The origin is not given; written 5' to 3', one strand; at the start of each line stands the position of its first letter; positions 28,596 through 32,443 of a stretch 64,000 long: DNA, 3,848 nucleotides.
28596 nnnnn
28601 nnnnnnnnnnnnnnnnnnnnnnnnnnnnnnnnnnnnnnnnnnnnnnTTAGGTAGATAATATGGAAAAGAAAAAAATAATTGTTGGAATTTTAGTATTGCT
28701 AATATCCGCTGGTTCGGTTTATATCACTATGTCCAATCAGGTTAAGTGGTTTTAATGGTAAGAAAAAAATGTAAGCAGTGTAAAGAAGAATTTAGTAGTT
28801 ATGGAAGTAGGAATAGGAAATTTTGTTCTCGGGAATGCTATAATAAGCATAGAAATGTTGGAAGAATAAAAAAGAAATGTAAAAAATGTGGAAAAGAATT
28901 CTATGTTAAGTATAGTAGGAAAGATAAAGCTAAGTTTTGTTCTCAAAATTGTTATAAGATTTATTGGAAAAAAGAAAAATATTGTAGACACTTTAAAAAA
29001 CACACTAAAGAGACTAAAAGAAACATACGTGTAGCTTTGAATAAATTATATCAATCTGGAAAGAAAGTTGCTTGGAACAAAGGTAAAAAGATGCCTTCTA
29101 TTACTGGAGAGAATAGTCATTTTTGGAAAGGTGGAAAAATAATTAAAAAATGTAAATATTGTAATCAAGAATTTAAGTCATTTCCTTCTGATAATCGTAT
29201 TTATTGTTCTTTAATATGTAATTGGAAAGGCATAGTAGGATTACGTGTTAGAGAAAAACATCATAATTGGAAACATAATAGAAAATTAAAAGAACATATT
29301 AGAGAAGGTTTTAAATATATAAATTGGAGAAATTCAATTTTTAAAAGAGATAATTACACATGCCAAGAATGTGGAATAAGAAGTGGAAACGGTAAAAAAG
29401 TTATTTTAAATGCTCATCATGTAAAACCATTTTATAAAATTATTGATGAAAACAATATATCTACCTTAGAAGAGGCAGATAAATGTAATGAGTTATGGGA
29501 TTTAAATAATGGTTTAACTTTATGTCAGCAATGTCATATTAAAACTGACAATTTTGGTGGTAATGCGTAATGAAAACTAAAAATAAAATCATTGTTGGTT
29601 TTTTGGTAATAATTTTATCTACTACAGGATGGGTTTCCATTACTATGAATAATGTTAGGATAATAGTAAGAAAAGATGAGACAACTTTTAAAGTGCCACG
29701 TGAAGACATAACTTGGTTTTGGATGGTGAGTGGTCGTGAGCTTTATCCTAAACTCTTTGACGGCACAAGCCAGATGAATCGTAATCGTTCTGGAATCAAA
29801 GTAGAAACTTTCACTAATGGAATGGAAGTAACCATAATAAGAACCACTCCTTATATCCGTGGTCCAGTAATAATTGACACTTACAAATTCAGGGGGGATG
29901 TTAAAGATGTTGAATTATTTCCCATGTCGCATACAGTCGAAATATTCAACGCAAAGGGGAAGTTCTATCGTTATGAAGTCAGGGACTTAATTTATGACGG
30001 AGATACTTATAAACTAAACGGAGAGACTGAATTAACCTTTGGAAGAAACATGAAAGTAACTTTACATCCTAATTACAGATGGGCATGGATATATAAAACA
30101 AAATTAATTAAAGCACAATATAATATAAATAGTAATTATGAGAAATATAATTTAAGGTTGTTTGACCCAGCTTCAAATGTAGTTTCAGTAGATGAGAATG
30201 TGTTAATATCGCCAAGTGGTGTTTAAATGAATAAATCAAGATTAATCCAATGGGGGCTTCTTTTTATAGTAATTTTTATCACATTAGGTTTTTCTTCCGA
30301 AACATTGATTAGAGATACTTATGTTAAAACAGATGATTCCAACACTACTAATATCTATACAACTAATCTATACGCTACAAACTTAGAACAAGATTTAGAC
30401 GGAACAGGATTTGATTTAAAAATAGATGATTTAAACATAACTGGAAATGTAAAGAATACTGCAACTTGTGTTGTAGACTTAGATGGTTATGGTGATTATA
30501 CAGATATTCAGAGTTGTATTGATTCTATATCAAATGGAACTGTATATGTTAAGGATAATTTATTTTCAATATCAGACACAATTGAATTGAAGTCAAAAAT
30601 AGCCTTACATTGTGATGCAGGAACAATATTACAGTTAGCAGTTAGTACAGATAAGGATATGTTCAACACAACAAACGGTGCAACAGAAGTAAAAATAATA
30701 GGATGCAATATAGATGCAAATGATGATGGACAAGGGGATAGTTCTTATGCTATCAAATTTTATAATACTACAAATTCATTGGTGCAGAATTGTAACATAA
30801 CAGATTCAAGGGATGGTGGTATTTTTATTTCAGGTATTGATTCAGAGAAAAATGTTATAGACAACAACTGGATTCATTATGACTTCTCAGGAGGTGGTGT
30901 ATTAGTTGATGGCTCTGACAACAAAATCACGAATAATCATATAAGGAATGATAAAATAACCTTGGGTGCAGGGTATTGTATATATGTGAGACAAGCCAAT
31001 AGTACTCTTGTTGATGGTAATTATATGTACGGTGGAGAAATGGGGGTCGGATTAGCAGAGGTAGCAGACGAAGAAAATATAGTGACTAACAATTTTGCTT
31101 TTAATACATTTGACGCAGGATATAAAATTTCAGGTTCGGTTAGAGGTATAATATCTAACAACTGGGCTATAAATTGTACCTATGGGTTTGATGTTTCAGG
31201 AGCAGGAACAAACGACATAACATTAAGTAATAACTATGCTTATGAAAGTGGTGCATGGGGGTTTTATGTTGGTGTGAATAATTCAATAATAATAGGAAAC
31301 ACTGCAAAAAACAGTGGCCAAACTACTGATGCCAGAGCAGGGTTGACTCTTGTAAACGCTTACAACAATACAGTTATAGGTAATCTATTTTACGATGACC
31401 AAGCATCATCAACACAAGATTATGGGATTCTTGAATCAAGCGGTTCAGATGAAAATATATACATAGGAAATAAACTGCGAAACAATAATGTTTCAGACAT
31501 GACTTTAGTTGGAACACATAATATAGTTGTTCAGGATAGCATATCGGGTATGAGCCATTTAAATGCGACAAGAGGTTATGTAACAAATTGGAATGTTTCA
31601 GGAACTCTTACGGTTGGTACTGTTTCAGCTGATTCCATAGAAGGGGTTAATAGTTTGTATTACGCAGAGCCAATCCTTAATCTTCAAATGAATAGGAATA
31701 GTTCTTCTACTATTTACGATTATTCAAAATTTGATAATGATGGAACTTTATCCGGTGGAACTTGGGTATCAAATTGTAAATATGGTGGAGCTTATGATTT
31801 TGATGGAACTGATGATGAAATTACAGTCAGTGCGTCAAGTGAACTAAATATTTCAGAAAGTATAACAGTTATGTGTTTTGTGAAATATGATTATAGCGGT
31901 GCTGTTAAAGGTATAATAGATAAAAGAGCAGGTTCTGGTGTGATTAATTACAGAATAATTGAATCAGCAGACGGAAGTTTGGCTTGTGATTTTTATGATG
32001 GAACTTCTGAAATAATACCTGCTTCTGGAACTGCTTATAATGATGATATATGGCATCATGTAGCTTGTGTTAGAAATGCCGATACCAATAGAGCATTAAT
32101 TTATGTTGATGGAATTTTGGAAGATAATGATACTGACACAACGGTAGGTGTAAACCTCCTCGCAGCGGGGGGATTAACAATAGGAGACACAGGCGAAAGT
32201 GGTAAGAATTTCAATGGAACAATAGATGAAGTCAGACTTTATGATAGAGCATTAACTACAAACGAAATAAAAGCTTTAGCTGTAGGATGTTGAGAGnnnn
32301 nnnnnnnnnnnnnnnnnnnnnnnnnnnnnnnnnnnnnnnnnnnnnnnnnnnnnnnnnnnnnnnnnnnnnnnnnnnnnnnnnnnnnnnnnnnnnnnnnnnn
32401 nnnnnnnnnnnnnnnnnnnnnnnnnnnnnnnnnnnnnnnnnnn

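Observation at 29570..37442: Fibre/adhesin-like genes encode signal peptides and are massively enriched in N-glycosylation sequons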

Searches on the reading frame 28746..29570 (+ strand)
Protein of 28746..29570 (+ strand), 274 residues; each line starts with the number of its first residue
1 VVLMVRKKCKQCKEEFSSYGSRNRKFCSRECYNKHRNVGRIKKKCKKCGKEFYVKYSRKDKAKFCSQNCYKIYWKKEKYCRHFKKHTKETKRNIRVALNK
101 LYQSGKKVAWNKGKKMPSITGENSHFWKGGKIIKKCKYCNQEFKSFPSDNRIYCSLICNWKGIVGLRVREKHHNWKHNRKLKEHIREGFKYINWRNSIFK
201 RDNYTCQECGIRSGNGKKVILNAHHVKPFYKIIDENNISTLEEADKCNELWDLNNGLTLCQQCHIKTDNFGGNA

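Call 8: search_protein_families(library=pfam, proteins=[window:28746-29570:+], max_evalue=0.01)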
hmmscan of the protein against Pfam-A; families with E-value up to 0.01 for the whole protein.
window:28746-29570:+ (274 aa): 1 family
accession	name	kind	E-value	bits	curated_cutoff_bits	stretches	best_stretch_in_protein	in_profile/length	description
PF13391.12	HNH_2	-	7.1e-05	23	21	1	206-269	1-60/66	HNH endonuclease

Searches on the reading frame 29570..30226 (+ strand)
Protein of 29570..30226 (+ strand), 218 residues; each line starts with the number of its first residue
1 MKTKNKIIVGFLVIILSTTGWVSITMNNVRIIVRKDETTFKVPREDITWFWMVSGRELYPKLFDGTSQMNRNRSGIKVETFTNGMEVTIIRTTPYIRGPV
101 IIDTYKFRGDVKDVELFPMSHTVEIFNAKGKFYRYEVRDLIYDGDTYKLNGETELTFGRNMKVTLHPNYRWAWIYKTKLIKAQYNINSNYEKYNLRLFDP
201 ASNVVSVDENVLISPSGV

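Call 5: search_protein_families(library=pfam, proteins=[window:29570-30226:+], max_evalue=0.1)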
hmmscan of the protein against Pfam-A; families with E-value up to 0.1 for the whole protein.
window:29570-30226:+ (218 aa): 0 families

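Call 6: search_protein_families(library=phrogs, proteins=[window:29570-30226:+], max_evalue=0.01)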
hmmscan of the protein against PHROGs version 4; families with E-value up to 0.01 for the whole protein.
window:29570-30226:+ (218 aa): 0 families

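Call 85: search_solved_structures(query=A5, max_evalue=5)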
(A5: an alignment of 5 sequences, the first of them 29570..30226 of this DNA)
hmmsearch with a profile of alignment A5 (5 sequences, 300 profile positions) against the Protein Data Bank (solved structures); distinct sequences matched with E-value up to 5: 2.
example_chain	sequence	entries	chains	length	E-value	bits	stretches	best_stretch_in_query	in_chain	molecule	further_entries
2k37_A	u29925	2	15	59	0.56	12.7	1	38-69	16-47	Chlorosome Protein A | Bacteriochlorophyll c-binding protein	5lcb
1irb_A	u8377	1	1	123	1.6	11.2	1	222-283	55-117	PHOSPHOLIPASE A2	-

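Call 86: search_protein_families(library=phrogs, alignment_id=A5, max_evalue=0.1)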
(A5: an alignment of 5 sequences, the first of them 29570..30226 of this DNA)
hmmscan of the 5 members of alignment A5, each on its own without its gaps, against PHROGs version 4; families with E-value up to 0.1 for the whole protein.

A. member 1, window:29570-30226:+ (218 aa): 0 families

B. families by the number of members that match (of 5 scanned): 3 families
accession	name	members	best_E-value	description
phrog_30905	-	1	0.00028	-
phrog_24965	-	1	0.046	-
phrog_21545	-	1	0.067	-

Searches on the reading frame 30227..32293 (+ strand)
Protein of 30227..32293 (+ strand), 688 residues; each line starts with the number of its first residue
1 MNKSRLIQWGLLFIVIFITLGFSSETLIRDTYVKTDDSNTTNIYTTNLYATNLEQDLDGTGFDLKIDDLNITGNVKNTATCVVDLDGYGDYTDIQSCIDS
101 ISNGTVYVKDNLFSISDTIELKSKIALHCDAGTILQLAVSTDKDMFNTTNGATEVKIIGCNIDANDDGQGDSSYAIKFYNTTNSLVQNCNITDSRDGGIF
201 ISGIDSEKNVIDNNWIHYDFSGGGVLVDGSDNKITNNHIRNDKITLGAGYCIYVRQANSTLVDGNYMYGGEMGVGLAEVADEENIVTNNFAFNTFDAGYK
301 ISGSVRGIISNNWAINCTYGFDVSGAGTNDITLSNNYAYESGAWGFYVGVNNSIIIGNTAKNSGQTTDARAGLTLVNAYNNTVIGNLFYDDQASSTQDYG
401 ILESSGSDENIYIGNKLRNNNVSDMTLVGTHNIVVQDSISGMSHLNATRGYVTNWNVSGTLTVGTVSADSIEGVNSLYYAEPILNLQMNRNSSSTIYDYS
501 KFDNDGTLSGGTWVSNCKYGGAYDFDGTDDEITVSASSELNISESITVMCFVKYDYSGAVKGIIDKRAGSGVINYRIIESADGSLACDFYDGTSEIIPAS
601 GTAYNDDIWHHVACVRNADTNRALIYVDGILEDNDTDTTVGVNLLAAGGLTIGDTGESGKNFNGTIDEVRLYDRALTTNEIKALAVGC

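Call 5: search_protein_families(library=pfam, proteins=[window:30227-32293:+], max_evalue=0.1)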
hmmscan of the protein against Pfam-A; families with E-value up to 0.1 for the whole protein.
window:30227-32293:+ (688 aa): 4 families
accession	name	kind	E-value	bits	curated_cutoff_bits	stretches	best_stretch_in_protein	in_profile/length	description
PF13385.13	Laminin_G_3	-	4e-23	82.7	27.6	1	526-682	1-151/151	Concanavalin A-like lectin/glucanases superfamily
PF13229.12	Beta_helix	-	1.6e-16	60.8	25.9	3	142-265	45-156/158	Right handed beta helix region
PF05048.19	NosD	-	3.4e-10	40.2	23.6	2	141-301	30-180/212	Periplasmic copper-binding protein (NosD)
PF02210.31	Laminin_G_2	-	2.1e-05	25.4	22.9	1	579-671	24-123/126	Laminin G domain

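Call 6: search_protein_families(library=phrogs, proteins=[window:30227-32293:+], max_evalue=0.01)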
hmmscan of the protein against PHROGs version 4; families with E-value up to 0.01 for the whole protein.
window:30227-32293:+ (688 aa): 2 families
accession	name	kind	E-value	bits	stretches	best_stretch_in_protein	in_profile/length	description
phrog_8510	-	head and packaging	2e-15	56.6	1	377-679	584-891/1348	virion structural protein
phrog_14220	-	unknown function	1.7e-09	38.3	1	483-682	8-177/401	-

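Call 48: search_protein_families(library=ncbifam, proteins=[window:30227-32293:+], max_evalue=0.05)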
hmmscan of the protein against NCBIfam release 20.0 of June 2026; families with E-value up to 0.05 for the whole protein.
window:30227-32293:+ (688 aa): 3 families
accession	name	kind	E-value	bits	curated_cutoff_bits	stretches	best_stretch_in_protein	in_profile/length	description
NF052521.1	TafC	equivalog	3.2e-10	39.7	410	1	512-684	184-359/373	TafC family fimbrial protein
TIGR03804.1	para_beta_helix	repeat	3.9e-06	26.5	19.45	1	327-364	6-43/44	parallel beta-helix repeat protein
NF010995.0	PRK14420.1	equivalog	0.012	16.1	110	1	67-122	26-81/91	acylphosphatase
